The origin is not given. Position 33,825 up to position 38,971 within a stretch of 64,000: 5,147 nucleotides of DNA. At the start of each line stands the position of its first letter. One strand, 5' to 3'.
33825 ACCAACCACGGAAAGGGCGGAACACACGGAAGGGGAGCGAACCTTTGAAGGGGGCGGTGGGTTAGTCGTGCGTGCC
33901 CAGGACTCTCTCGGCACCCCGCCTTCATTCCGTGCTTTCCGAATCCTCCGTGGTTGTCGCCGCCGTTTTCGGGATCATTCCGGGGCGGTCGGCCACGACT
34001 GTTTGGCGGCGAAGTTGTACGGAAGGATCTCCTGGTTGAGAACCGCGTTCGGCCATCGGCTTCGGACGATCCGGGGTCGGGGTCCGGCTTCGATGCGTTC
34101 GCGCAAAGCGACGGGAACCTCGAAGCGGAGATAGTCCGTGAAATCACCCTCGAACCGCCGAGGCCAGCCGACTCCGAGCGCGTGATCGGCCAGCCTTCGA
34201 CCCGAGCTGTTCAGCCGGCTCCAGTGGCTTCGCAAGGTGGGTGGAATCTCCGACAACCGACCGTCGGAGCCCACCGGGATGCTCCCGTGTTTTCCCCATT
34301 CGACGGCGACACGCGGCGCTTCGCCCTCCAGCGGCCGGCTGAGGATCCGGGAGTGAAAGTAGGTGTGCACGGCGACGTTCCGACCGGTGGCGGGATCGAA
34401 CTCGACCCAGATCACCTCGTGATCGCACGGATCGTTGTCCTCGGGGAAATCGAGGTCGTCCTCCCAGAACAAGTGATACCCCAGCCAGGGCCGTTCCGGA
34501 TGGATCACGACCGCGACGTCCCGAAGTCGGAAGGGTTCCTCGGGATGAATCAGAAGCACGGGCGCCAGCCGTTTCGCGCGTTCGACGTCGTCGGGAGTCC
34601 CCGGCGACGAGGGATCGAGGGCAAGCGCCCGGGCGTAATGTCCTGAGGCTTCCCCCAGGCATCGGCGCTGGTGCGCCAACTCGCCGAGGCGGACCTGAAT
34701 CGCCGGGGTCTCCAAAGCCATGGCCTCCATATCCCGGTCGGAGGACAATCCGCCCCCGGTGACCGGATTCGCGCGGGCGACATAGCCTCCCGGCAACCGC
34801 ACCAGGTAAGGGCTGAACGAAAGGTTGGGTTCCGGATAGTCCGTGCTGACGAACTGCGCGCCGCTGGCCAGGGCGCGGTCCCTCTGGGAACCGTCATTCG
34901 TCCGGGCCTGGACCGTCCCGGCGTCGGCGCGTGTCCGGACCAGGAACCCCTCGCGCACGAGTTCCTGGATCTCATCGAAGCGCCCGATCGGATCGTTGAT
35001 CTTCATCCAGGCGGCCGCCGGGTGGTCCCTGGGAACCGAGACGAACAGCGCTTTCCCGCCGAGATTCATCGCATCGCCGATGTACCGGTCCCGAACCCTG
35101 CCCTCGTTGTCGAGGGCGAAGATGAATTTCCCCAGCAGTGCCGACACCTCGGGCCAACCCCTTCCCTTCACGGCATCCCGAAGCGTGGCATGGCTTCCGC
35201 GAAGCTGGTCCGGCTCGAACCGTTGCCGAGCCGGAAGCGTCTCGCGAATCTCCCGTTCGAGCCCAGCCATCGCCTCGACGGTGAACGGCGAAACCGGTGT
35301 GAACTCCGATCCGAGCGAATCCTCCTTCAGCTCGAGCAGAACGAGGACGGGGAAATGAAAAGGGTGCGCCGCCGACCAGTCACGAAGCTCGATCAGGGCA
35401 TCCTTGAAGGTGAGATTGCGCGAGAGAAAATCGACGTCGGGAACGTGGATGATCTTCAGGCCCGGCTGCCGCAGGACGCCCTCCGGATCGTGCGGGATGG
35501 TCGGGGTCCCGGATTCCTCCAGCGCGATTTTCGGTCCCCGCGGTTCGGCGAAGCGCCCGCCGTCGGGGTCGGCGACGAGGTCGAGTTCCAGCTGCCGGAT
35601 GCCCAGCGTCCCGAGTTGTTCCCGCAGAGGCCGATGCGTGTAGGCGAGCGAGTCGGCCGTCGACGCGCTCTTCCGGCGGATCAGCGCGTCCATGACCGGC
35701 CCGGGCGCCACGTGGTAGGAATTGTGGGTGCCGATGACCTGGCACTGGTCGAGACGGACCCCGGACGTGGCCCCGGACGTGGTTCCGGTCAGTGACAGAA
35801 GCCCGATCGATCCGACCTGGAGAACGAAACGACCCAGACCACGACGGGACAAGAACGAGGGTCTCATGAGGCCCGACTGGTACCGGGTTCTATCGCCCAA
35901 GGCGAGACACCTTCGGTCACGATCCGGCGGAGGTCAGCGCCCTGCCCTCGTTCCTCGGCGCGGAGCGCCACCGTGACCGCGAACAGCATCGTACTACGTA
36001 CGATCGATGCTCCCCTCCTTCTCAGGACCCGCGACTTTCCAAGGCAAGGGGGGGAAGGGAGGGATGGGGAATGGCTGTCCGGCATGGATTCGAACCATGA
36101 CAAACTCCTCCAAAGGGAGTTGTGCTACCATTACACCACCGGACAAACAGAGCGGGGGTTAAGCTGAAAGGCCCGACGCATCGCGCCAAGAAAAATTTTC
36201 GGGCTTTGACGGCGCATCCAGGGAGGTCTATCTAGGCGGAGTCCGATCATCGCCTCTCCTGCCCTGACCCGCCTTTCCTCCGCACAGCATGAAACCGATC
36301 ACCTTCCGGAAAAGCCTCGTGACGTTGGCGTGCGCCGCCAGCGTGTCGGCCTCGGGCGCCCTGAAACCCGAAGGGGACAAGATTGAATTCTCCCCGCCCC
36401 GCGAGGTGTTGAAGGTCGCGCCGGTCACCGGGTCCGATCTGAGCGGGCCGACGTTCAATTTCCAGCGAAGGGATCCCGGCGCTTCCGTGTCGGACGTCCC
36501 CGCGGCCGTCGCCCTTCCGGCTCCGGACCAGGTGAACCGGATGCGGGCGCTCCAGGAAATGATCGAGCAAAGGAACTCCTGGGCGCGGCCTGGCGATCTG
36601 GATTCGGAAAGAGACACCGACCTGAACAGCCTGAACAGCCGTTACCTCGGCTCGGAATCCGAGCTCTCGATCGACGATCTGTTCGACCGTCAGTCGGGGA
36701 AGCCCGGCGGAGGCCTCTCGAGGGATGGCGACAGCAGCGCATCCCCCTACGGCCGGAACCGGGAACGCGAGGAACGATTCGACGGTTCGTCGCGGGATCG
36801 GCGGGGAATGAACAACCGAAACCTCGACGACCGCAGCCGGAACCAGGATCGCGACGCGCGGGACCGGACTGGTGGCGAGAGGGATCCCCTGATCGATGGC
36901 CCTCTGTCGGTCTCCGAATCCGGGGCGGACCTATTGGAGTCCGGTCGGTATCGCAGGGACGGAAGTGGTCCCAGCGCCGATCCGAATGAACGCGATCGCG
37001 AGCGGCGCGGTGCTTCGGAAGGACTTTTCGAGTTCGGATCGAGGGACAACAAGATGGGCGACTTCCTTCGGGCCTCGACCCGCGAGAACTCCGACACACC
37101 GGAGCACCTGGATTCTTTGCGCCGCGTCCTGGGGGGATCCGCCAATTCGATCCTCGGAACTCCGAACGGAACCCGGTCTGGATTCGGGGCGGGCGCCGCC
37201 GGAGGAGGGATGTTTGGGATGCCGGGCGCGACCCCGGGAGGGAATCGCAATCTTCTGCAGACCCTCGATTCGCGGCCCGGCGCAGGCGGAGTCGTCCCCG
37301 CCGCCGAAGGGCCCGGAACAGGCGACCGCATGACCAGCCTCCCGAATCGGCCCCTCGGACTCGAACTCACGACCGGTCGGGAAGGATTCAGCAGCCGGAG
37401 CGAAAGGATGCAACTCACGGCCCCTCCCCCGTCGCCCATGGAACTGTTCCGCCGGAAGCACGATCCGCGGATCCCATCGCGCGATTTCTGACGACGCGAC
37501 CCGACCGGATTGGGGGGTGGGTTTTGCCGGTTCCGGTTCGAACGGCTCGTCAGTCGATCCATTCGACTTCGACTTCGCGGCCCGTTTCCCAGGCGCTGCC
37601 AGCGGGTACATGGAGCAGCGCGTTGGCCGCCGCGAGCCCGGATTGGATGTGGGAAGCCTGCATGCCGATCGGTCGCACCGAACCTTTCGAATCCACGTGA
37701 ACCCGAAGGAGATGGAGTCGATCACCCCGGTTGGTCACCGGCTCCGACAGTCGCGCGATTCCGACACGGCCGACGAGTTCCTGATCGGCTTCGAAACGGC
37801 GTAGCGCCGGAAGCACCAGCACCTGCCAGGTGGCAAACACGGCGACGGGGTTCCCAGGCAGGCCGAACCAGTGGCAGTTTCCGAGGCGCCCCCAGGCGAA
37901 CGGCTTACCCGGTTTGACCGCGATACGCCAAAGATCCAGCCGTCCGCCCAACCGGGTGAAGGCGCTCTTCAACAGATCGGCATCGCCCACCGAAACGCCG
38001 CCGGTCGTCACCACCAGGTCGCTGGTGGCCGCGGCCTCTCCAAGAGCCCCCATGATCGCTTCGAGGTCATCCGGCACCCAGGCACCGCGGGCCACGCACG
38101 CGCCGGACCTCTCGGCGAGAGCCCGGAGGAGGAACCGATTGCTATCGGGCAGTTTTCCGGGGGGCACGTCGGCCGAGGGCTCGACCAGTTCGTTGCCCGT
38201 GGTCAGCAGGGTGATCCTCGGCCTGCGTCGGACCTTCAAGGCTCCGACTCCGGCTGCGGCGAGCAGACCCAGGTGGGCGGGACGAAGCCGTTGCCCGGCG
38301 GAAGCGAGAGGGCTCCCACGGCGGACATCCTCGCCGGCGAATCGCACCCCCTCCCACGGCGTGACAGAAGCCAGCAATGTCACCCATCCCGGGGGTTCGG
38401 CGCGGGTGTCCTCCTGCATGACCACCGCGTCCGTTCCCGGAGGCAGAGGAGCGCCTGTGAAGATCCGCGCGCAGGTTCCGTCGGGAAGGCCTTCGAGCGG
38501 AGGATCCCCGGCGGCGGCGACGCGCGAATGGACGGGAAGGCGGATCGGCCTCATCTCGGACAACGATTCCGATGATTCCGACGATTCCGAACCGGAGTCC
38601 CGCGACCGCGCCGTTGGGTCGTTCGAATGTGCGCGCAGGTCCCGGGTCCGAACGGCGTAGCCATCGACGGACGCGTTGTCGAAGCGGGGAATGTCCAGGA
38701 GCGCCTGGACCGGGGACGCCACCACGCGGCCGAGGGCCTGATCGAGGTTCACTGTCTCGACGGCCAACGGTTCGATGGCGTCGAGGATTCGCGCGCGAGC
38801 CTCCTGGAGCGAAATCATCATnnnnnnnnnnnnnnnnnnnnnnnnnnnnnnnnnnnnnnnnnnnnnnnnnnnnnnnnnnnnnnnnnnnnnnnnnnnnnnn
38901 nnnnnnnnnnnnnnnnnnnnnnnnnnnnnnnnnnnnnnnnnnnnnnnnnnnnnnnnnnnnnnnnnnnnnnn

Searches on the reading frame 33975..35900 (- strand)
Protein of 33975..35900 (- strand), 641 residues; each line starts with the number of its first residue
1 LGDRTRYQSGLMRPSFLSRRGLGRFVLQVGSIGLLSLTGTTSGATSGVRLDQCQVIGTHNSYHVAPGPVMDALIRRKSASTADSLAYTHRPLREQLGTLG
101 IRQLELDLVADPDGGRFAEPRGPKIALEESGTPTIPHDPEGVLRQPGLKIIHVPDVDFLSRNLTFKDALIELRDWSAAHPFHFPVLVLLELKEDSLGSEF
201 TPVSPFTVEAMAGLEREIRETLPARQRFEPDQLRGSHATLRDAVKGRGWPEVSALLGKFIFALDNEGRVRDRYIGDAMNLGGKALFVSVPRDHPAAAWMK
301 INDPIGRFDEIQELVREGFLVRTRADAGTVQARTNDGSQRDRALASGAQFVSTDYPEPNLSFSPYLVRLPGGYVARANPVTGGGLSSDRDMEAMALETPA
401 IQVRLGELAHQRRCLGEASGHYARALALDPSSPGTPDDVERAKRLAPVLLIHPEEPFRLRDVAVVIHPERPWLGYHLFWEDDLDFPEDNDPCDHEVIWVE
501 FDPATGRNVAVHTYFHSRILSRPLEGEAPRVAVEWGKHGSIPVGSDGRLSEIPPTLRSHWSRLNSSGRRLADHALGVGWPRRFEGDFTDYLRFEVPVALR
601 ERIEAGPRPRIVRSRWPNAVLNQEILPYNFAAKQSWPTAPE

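Call 57: search_protein_families(library=pfam, proteins=[window:33975-35900:-], max_evalue=0.00001)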
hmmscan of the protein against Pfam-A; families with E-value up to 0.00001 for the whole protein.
window:33975-35900:- (641 aa): 1 family
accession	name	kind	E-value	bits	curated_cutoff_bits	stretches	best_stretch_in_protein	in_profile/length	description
PF16670.11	PI-PLC-C1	-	5.8e-106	354.7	29.9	1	48-379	1-329/329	Phosphoinositide phospholipase C, Ca2+-dependent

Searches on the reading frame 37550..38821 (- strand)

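Call 57: search_protein_families(library=pfam, proteins=[window:37550-38821:-], max_evalue=0.00001)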
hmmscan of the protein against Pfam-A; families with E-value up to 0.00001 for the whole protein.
window:37550-38821:- (423 aa): 3 families
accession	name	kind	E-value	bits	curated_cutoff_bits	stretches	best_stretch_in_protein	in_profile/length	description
PF03453.22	MoeA_N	-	1.4e-45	155.3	30.8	1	3-191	1-160/160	MoeA N-terminal region (domain I and II)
PF00994.29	MoCF_biosynth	-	3.7e-29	101.7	26.6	1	206-341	3-143/144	Probable molybdopterin binding domain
PF03454.20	MoeA_C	-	1.4e-12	48.1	22.1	1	356-420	2-70/72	MoeA C-terminal region (domain IV)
